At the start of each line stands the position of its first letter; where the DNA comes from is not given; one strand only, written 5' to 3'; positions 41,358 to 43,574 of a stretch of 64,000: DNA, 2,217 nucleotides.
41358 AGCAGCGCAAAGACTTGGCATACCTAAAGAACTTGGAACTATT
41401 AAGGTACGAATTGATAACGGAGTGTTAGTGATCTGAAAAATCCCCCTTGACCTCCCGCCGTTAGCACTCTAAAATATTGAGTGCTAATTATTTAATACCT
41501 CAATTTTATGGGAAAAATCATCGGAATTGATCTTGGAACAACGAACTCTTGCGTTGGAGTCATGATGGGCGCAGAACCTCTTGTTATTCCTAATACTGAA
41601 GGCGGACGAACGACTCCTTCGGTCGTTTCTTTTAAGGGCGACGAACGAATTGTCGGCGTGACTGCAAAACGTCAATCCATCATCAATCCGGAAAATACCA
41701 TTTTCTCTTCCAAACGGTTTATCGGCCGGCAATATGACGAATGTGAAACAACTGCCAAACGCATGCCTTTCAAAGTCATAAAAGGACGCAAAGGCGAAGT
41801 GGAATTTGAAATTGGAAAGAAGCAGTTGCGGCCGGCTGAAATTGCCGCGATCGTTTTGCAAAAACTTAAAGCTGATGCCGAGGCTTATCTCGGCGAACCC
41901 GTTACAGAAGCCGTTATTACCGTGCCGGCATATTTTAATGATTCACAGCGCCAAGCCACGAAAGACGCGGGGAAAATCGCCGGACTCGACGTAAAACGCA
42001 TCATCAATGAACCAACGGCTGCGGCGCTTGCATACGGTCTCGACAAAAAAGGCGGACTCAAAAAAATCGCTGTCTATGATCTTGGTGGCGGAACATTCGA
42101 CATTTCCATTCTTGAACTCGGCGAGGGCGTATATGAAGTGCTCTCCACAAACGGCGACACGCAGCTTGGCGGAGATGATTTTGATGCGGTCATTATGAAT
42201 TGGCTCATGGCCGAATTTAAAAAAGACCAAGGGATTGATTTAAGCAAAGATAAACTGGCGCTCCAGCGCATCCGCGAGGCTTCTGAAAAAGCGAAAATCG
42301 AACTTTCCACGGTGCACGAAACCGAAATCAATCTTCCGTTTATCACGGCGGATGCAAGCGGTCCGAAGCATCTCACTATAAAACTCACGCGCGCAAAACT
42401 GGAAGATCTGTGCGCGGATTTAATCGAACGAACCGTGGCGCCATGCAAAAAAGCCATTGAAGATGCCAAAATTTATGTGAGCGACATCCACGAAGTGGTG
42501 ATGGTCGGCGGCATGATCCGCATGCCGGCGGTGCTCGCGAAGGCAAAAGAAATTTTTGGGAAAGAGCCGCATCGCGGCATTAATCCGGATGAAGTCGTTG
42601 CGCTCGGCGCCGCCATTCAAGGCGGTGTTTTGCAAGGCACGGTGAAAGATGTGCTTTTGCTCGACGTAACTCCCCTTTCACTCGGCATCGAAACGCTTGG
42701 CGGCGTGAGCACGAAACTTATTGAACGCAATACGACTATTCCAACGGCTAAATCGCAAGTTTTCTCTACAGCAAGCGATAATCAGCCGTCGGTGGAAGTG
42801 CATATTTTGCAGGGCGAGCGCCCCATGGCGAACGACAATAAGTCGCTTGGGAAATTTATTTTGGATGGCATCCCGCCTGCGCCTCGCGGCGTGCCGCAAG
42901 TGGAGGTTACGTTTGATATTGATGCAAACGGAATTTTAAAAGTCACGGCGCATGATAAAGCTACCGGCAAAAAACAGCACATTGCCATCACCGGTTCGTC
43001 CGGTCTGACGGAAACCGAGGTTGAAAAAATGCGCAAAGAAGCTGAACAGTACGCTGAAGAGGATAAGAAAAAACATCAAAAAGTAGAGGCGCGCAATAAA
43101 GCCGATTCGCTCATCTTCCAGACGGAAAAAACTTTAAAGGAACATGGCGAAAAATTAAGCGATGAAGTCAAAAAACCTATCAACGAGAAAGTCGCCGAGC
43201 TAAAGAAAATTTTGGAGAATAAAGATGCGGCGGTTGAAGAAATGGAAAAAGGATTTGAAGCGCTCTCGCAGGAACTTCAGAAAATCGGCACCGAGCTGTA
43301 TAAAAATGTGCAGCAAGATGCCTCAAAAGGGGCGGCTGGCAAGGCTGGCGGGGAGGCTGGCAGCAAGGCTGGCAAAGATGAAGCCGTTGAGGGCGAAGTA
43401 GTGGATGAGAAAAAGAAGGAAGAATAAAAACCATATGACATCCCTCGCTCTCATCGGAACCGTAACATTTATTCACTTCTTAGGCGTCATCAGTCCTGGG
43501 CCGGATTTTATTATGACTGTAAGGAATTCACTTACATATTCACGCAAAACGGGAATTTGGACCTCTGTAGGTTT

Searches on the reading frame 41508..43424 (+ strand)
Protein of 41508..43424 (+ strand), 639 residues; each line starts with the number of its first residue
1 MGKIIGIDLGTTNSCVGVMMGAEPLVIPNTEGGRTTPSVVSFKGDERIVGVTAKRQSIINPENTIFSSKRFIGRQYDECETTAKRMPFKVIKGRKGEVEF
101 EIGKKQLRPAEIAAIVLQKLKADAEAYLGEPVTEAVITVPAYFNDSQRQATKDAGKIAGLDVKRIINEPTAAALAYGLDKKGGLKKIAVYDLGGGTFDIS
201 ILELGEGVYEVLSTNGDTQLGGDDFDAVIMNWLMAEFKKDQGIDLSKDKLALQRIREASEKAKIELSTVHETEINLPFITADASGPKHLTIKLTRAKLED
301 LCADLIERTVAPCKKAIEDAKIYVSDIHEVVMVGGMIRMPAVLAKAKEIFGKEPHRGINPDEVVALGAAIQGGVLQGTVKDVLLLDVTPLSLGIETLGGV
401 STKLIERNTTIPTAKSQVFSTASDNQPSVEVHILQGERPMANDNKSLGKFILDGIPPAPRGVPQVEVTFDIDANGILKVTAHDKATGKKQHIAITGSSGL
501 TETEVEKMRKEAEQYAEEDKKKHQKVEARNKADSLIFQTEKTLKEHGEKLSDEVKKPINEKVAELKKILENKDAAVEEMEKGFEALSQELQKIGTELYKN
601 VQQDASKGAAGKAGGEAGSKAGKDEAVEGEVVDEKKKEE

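Call 61: search_protein_families(library=pfam, proteins=[window:41508-43424:+], max_evalue=0.00001)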
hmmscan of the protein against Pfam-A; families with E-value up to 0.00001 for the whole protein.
window:41508-43424:+ (639 aa): 2 families
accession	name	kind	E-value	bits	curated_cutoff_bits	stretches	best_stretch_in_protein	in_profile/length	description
PF00012.26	HSP70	-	2.1e-259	862.2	20.6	1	4-598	1-598/599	Hsp70 protein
PF06723.19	MreB_Mbl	-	5.9e-11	42.2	27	1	131-369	92-316/327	MreB/Mbl protein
